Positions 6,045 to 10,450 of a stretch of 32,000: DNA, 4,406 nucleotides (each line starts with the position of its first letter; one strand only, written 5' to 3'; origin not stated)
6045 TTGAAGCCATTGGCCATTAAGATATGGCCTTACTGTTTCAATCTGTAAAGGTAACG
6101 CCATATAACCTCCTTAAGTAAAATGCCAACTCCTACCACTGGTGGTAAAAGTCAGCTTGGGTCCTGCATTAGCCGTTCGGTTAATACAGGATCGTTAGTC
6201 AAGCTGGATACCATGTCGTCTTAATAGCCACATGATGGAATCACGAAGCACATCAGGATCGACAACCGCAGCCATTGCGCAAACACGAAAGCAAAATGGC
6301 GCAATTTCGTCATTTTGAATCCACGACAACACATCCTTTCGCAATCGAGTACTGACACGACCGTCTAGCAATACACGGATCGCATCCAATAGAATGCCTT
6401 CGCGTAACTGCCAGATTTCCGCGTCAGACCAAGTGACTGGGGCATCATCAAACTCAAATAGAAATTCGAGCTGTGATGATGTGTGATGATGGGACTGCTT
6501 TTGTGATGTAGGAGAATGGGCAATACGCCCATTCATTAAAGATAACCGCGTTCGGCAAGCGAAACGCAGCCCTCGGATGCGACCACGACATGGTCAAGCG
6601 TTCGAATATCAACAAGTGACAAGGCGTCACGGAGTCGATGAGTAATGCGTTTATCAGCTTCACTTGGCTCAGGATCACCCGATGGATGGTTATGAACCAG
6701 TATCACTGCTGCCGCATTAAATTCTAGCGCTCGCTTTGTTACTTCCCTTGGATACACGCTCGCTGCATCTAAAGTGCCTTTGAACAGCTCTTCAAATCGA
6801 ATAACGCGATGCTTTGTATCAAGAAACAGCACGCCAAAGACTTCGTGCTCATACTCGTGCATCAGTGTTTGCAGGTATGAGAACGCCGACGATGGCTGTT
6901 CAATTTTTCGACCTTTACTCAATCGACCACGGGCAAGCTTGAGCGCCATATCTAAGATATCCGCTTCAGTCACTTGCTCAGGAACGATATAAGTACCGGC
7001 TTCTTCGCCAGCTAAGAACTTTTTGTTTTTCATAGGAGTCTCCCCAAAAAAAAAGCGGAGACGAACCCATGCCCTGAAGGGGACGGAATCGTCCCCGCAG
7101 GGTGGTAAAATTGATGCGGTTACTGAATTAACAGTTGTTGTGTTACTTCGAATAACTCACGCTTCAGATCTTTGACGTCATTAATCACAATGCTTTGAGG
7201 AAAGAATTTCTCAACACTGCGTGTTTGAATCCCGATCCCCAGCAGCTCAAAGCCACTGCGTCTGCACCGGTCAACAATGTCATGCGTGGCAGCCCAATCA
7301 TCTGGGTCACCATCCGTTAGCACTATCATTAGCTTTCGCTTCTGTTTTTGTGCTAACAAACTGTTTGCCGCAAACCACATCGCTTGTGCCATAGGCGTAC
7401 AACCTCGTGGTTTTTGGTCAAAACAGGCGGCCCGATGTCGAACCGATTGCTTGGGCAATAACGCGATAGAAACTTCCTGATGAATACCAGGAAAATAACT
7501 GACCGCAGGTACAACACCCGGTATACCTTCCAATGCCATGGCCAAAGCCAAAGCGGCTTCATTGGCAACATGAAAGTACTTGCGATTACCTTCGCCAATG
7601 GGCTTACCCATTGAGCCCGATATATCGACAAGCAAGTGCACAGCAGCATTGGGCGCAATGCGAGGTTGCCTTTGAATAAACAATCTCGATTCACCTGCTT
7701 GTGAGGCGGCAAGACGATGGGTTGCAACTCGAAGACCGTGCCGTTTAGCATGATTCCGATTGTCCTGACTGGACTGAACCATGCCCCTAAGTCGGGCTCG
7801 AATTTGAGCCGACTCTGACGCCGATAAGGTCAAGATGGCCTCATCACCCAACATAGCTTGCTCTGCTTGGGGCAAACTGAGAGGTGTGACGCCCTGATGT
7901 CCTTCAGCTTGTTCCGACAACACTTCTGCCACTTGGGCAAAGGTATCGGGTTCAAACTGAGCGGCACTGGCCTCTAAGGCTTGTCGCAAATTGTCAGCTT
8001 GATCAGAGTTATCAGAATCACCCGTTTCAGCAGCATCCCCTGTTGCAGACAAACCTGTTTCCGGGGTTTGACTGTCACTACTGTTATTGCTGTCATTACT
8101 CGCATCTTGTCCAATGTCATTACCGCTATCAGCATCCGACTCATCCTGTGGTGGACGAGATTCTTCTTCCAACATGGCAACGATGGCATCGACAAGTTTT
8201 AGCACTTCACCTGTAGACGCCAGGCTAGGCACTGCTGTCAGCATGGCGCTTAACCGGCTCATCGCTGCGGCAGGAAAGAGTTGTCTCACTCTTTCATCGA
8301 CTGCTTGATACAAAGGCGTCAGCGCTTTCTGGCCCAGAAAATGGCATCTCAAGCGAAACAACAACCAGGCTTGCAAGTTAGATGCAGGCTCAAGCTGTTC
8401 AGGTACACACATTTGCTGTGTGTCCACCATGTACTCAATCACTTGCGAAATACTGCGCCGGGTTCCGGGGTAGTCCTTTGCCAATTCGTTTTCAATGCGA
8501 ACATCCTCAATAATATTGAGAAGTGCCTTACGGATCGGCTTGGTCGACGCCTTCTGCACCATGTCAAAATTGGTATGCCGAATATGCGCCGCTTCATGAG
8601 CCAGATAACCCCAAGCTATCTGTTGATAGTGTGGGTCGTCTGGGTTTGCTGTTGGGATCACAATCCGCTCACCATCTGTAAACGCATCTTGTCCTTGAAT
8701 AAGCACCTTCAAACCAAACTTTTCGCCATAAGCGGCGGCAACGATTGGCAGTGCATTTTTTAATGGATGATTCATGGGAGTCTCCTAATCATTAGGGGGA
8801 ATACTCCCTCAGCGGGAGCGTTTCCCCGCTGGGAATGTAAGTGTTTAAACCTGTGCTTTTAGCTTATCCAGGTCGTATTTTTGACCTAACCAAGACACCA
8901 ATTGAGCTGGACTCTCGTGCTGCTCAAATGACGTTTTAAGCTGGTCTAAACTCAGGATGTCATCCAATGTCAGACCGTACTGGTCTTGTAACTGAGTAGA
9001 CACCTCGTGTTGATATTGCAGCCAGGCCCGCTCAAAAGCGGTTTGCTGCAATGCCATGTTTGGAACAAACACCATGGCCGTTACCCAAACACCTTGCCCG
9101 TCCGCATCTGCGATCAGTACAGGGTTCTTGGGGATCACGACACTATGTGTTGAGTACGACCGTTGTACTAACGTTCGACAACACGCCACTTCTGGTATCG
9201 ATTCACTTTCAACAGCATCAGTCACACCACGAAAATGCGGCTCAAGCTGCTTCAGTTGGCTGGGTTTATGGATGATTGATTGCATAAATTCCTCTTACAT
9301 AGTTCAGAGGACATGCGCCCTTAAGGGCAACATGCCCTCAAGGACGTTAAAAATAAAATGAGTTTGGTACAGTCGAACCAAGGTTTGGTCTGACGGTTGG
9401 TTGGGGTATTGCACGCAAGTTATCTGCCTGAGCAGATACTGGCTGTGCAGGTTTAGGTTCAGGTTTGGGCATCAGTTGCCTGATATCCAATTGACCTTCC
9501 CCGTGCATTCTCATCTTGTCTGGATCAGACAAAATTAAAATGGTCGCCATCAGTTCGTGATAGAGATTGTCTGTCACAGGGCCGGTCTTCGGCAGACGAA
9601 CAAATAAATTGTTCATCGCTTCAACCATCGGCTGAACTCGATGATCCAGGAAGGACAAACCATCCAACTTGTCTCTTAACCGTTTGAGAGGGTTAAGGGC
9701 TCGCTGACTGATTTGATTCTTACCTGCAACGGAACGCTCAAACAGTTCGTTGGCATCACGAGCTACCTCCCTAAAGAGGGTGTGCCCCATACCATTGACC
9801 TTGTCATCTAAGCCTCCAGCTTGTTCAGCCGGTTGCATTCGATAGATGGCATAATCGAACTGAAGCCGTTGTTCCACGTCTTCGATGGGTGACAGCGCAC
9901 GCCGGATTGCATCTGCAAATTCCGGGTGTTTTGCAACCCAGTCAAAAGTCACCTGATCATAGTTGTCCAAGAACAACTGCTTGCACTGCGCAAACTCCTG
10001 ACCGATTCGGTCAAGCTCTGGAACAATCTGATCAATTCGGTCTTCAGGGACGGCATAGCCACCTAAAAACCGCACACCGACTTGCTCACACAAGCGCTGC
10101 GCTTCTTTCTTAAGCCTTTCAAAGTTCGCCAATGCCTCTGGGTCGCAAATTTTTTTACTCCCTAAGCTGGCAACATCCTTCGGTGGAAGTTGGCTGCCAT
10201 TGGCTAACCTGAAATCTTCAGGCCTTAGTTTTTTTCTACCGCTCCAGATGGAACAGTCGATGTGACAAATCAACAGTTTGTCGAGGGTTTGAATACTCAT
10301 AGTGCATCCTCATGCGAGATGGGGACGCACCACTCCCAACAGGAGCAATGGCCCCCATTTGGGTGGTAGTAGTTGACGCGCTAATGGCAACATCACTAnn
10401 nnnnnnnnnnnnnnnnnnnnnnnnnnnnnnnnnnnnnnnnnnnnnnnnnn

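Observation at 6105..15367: Repeated two-hairpin intercistronic element that fills nearly every gene gap and sequesters each Shine-Dalgarno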

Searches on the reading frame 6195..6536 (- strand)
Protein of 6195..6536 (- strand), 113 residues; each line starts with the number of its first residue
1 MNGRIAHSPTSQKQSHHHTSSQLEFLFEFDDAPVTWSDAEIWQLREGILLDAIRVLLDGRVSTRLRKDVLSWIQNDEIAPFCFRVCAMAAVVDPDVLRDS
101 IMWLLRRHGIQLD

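Call 37: search_protein_families(library=pfam, proteins=[window:6195-6536:-], max_evalue=0.01)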
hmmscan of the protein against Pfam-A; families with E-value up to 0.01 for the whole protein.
window:6195-6536:- (113 aa): 0 families

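Call 94: search_protein_families(library=ncbifam, proteins=[window:6195-6536:-], max_evalue=0.01)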
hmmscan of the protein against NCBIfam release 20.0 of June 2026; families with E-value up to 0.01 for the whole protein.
window:6195-6536:- (113 aa): 0 families

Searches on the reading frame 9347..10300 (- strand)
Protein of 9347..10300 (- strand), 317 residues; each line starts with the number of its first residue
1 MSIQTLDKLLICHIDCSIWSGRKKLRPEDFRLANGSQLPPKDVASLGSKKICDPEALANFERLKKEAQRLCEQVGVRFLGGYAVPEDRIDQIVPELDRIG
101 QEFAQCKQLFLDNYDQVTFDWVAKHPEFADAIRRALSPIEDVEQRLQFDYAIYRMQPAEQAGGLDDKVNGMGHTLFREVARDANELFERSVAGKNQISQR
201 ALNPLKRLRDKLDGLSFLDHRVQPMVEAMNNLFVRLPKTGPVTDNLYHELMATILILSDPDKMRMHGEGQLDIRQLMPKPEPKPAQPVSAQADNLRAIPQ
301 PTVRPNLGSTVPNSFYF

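Call 37: search_protein_families(library=pfam, proteins=[window:9347-10300:-], max_evalue=0.01)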
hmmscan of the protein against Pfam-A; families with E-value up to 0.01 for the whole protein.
window:9347-10300:- (317 aa): 1 family
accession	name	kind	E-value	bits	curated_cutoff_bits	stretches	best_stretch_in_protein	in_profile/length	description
PF11348.13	DUF3150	-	6.7e-104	347.2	24.9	1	6-259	1-257/257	Protein of unknown function (DUF3150)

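Call 39: find_related_loci(query=A1, collection=genome_contigs, flank=8000)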
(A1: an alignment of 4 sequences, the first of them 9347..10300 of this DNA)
Query A1 (317 aa) in genome_contigs; peptide patterns used: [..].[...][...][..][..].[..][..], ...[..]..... (x = any residue, [..] = any of these).
380 stretches matched a pattern; 80 encode a relative of the query (tblastn E <= 1e-3); 78 distinct loci.
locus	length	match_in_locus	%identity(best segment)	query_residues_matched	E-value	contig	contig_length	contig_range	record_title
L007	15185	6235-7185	100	1-317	0e+0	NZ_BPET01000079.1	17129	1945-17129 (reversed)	Shewanella sp. MBTL60-007 sequence079, whole genome shotgun sequence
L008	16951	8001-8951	100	1-317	0e+0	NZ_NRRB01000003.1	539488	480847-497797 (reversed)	Paraferrimonas haliotis strain AFRC7-2-1 NODE_3_length_539488_cov_291.917, whole genome shotgun sequence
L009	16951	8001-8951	100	1-317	0e+0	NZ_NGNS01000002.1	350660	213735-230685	Neiella marina strain J221 contig2, whole genome shotgun sequence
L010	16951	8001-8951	100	1-317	0e+0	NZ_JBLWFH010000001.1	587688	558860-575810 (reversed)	Glaciecola sp. 1036 NODE_1, whole genome shotgun sequence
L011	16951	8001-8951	100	1-317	0e+0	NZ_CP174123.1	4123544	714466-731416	Providencia sp. PAZ2 chromosome, complete genome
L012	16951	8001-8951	100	1-317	0e+0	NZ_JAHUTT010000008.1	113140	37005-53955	Shewanella sp. NIFS-20-20 8, whole genome shotgun sequence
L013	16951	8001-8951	100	1-317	0e+0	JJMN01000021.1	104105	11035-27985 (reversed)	Vibrio metoecus strain OP3H Contig11, whole genome shotgun sequence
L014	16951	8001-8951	100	1-317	0e+0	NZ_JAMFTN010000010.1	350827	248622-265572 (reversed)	Aliidiomarina quisquiliarum strain Y-6 soapdenovo_K_127_10, whole genome shotgun sequence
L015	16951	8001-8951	100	1-317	0e+0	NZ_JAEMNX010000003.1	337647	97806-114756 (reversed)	Marinomonas transparens strain C1424 contig3, whole genome shotgun sequence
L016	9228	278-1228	100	1-317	0e+0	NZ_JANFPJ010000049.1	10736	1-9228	Pseudidiomarina fusca strain GXY010 contig49, whole genome shotgun sequence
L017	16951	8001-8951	100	1-317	0e+0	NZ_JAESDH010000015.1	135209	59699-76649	Alteromonas antoniana strain MD_567 NODE_15_length_135209_cov_249.640529, whole genome shotgun sequence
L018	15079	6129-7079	100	1-317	0e+0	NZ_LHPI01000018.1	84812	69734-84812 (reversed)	Vibrio hepatarius strain DSM 19134 contig0018, whole genome shotgun sequence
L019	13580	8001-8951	100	1-317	0e+0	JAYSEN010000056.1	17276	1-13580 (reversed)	MAG: Undibacterium sp. isolate ZZ2_ZZA248_bin.51 NODE_2338_length_17276_cov_8.983973, whole genome shotgun sequence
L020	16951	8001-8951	100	1-317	0e+0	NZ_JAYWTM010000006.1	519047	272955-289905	Brenneria populi strain D9-5 contig6, whole genome shotgun sequence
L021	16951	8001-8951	100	1-317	0e+0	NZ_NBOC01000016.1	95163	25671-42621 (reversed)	Colwellia chukchiensis strain CGMCC 1.9127 scaffold16, whole genome shotgun sequence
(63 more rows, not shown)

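Call 93: search_solved_structures(query=A1, max_evalue=1)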
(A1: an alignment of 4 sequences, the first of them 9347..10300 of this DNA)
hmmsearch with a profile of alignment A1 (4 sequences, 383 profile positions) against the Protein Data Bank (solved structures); distinct sequences matched with E-value up to 1: 1.
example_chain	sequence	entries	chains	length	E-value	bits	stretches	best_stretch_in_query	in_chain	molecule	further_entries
9hnc_AAA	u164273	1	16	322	0.36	13.2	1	65-113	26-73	beta-aspartyl-peptidase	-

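Call 94: search_protein_families(library=ncbifam, proteins=[window:9347-10300:-], max_evalue=0.01)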
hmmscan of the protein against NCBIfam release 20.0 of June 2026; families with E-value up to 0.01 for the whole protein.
window:9347-10300:- (317 aa): 0 families
